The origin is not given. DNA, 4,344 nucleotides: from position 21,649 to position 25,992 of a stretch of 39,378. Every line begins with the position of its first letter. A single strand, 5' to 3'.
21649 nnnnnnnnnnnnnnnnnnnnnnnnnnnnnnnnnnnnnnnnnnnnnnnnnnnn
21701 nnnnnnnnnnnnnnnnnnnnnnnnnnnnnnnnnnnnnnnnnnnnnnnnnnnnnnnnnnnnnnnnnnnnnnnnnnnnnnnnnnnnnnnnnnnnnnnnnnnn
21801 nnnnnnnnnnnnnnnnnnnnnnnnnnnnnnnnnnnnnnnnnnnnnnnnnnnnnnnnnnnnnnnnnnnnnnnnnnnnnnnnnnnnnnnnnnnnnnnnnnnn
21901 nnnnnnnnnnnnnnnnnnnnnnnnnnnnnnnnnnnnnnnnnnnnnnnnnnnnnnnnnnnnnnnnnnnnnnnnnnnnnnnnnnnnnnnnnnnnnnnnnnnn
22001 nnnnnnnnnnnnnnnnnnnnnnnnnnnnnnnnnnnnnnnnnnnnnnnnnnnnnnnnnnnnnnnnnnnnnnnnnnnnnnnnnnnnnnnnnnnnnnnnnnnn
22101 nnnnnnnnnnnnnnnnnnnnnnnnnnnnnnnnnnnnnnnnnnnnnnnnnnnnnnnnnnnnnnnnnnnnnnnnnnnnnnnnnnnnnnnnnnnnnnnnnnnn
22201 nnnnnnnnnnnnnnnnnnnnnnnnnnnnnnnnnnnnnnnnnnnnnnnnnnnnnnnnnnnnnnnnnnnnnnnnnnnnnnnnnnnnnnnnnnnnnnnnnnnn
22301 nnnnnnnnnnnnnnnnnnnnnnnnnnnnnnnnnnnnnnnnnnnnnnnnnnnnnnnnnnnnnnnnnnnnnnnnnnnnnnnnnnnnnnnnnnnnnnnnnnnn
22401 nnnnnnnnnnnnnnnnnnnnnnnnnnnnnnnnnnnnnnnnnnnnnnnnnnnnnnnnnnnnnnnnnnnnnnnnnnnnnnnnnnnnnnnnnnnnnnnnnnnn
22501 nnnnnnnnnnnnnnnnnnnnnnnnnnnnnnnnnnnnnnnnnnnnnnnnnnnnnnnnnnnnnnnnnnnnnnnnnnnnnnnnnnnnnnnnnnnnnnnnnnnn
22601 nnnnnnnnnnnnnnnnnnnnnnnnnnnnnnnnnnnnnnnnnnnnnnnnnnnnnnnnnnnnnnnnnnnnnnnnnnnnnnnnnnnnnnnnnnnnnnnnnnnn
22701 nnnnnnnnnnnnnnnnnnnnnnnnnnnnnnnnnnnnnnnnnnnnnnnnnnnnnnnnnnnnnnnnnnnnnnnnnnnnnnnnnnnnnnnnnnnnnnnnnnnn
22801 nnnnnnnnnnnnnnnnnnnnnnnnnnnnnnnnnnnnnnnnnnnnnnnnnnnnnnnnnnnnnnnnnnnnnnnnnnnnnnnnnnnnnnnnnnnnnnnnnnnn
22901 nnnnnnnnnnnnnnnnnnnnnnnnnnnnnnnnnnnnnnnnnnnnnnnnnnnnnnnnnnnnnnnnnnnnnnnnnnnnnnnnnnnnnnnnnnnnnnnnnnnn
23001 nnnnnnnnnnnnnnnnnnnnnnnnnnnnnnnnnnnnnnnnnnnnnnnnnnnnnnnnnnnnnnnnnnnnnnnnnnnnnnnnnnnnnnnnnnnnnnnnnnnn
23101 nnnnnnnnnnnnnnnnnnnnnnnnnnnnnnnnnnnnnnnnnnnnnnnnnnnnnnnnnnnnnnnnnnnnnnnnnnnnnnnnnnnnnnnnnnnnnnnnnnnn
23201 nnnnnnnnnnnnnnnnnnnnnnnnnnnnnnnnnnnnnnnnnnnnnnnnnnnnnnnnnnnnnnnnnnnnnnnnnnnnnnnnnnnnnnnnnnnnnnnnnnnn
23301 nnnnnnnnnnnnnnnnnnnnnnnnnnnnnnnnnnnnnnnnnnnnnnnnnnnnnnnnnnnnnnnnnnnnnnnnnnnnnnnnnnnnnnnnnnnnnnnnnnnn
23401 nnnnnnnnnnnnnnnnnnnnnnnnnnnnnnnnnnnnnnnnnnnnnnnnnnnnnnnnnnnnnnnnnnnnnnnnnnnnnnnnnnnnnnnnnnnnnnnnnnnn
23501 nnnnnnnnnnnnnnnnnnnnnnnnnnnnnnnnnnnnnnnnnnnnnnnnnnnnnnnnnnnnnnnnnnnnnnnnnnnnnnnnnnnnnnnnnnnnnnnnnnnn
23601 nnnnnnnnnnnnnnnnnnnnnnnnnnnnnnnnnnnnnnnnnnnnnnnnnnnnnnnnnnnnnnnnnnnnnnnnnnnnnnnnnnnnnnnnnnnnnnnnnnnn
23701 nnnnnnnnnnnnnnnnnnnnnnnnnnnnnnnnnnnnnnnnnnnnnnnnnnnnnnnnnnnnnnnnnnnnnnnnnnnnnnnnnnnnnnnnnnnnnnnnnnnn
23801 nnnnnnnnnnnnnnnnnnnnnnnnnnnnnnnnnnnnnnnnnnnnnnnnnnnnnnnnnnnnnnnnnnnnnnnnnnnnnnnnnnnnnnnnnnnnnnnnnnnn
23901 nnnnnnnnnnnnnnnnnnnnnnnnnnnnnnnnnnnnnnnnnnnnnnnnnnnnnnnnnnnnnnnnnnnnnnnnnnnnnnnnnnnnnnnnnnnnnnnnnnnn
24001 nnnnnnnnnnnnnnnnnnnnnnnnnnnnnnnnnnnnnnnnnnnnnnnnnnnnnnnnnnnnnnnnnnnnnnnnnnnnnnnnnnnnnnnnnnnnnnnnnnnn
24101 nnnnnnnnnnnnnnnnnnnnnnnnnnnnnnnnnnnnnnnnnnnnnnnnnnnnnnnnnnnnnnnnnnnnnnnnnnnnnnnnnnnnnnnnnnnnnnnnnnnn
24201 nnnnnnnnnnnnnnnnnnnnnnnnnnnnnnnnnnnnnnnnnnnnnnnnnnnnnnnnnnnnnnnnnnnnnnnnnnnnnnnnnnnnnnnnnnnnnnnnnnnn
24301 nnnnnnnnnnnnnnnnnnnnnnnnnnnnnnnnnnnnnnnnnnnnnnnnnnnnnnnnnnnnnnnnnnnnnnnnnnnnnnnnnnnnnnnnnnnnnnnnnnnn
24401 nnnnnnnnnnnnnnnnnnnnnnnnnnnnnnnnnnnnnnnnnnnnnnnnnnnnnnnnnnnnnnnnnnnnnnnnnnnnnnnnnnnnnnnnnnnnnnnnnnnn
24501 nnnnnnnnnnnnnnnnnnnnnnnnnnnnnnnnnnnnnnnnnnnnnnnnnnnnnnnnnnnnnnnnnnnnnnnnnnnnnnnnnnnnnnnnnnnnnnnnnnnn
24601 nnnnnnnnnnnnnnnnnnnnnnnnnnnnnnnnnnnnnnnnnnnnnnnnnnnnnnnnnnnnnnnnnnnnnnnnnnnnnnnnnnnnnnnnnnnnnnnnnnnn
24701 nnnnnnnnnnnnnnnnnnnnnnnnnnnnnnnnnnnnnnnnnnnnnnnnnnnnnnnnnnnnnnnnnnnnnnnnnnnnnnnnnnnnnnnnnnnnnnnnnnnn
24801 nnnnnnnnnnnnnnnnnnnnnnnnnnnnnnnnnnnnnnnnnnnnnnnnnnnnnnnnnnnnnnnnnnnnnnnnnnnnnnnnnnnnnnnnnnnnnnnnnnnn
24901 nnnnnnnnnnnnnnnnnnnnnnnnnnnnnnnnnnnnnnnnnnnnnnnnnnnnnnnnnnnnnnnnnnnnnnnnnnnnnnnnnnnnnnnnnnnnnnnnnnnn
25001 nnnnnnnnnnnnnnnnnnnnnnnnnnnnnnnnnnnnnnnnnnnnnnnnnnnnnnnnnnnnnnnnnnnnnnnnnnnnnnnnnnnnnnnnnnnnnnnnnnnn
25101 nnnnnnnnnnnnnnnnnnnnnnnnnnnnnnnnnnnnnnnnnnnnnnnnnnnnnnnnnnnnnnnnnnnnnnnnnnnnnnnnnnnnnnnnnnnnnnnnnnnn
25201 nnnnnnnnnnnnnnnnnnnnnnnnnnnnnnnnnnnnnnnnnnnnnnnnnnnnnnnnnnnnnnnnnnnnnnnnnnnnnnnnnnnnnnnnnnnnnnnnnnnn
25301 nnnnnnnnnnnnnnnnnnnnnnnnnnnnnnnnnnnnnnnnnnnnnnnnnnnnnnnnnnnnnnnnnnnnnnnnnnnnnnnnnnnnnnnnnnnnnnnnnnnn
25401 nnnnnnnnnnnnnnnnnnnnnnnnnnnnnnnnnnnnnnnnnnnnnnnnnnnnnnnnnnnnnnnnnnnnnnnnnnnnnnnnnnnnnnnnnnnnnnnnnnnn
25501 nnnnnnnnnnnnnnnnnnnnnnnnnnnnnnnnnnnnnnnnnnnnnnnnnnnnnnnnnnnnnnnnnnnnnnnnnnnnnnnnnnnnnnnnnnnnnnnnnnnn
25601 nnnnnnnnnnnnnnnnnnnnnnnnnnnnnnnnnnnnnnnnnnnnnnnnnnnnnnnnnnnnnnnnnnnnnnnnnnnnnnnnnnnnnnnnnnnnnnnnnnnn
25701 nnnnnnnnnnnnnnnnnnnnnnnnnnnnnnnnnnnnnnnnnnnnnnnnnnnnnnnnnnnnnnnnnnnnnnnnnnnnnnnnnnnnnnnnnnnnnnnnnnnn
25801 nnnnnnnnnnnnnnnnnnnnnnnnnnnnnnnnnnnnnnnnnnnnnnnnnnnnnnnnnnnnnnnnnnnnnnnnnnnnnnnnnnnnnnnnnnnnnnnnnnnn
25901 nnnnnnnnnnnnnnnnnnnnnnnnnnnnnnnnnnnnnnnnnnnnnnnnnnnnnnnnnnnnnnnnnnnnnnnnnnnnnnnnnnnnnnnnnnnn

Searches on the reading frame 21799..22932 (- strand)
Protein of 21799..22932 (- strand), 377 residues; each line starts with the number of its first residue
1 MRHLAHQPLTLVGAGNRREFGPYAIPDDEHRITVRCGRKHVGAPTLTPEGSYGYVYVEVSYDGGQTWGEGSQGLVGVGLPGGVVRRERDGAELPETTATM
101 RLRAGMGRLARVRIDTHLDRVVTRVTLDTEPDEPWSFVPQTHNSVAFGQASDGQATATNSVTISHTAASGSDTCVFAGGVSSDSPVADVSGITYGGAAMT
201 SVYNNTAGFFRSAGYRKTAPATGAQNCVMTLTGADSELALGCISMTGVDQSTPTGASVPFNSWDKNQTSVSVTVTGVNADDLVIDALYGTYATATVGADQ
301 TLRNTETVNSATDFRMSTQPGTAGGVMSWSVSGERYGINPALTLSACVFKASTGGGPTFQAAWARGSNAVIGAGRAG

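Call 39: search_protein_families(library=phrogs, proteins=[window:21799-22932:-], max_evalue=0.01)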
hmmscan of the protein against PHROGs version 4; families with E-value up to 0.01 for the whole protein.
window:21799-22932:- (377 aa): 1 family
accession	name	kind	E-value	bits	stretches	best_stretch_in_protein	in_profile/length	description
phrog_553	-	tail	5e-09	36.5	1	138-336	113-302/512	minor tail protein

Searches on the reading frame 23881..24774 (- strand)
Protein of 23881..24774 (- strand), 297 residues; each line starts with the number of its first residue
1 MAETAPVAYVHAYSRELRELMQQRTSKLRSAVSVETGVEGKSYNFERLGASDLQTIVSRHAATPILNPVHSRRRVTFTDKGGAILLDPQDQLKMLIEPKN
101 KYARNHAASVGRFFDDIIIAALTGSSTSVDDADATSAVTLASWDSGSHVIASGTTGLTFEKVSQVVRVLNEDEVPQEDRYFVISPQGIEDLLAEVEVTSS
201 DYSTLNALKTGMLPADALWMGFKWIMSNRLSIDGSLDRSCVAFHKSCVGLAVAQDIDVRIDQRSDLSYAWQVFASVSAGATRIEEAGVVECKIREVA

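Call 39: search_protein_families(library=phrogs, proteins=[window:23881-24774:-], max_evalue=0.01)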
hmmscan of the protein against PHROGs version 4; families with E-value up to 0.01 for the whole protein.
window:23881-24774:- (297 aa): 3 families
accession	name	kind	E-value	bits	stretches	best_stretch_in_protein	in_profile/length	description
phrog_3437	-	head and packaging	3.1e-65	221.3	1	7-293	9-291/294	major head protein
phrog_267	-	head and packaging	2e-22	80.9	1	23-292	54-324/410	major head protein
phrog_283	-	head and packaging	2.3e-06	28.2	1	146-230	130-217/385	major head protein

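Call 44: search_dna_similar(query=window:23881-24774:-, collection=phages, mode=protein, max_rows=15)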
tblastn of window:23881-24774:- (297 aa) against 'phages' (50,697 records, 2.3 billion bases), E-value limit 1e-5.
Records with a match: 137; places in all: 137; records where one place covers at least 80% of the query: 132.
Best place of each record, by identity: <60% 137.
By first word of the organism name: Vibrio 88; Pelagibacter 23; Caudoviricetes 6; Acinetobacter 4; Bacteriophage 3; Ralstonia 3; Yersinia 3; Alteromonas 2; Dunaliella 2; Escherichia 1; and 2 more.
By host as written in the record: - 74; Candidatus Pelagibacter ubique HTCC1062 14; Vibrio cholerae 2095 9; Vibrio cholerae 7; Candidatus Pelagibacter sp. HTCC1062 4; Candidatus Pelagibacter sp. FZCC0015 2; Candidadtus Pelagibacter sp. HTCC1062 2; Alteromonas macleodii 2; and 18 more.
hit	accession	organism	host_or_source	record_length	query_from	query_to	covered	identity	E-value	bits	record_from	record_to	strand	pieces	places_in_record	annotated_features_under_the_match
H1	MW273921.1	Pelagibacter phage HTVC028P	Candidatus Pelagibacter sp. HTCC1062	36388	8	295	97%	40.8%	3e-51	186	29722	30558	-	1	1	putative major capsid protein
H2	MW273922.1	Pelagibacter phage HTVC034P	Candidatus Pelagibacter sp. HTCC1062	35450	1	295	99%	39.2%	2e-52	190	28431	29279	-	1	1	putative major capsid protein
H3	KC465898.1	Pelagibacter phage HTVC010P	Candidatus Pelagibacter ubique HTCC1062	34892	1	295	99%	39.2%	6e-52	188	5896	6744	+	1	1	putative major capsid protein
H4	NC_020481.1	Pelagibacter phage HTVC010P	Candidatus Pelagibacter ubique HTCC1062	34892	1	295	99%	39.2%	6e-52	188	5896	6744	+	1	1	major head protein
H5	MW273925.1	Pelagibacter phage HTVC203P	Candidatus Pelagibacter sp. FZCC0015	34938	1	295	99%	39.2%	6e-50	182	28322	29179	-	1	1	putative major capsid protein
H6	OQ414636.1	Pelagibacter phage EXVC032P Baldr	Candidadtus Pelagibacter sp. HTCC1062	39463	1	295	99%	39.2%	6e-50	182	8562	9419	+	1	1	major capsid protein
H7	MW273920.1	Pelagibacter phage HTVC024P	Candidatus Pelagibacter sp. HTCC1062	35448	8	295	97%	39.8%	6e-50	182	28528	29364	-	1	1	putative major capsid protein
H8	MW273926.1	Pelagibacter phage HTVC204P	Candidatus Pelagibacter sp. FZCC0015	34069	8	295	97%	39.8%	2e-44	167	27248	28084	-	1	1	putative major capsid protein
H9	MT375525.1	Pelagibacter phage Greip EXVC021P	Candidatus Pelagibacter ubique HTCC1062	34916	8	295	97%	39.4%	2e-43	164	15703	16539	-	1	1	major capsid protein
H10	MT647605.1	Pelagibacter phage Lederberg EXVC029P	Candidatus Pelagibacter ubique HTCC1062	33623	1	295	99%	38.2%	1e-48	179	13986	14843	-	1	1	putative major capsid protein | hypothetical protein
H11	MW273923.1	Pelagibacter phage HTVC035P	Candidatus Pelagibacter sp. HTCC1062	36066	1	295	99%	37.5%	2e-49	181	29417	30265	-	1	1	putative major capsid protein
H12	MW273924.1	Pelagibacter phage HTVC100P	Candidatus Pelagibacter sp. HTCC7211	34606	1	295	99%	37.4%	2e-40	155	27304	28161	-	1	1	putative major capsid protein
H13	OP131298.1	Pelagibacter phage Skadi-11 EXVC111P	Candidatus Pelagibacter ubique HTCC1062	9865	1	289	97%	37.9%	8e-48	176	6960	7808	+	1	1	major capsid protein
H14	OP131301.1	Pelagibacter phage Skadi-4 EXVC104P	Candidatus Pelagibacter ubique HTCC1062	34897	1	289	97%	37.9%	8e-48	176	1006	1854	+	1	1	major capsid protein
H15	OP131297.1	Pelagibacter phage Skadi-3 EXVC103P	Candidatus Pelagibacter ubique HTCC1062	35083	1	289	97%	37.9%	8e-48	176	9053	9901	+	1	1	major capsid protein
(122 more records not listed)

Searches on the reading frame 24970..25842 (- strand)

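Call 39: search_protein_families(library=phrogs, proteins=[window:24970-25842:-], max_evalue=0.01)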
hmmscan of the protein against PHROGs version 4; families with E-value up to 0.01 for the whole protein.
window:24970-25842:- (290 aa): 3 families
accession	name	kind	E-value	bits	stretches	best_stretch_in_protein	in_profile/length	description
phrog_3742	-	unknown function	5.2e-32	112.9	1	24-271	20-274/287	-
phrog_458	-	other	3.2e-11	44.7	1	133-240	112-231/246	protease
phrog_30010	-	unknown function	7.3e-09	35.9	1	120-235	64-181/517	-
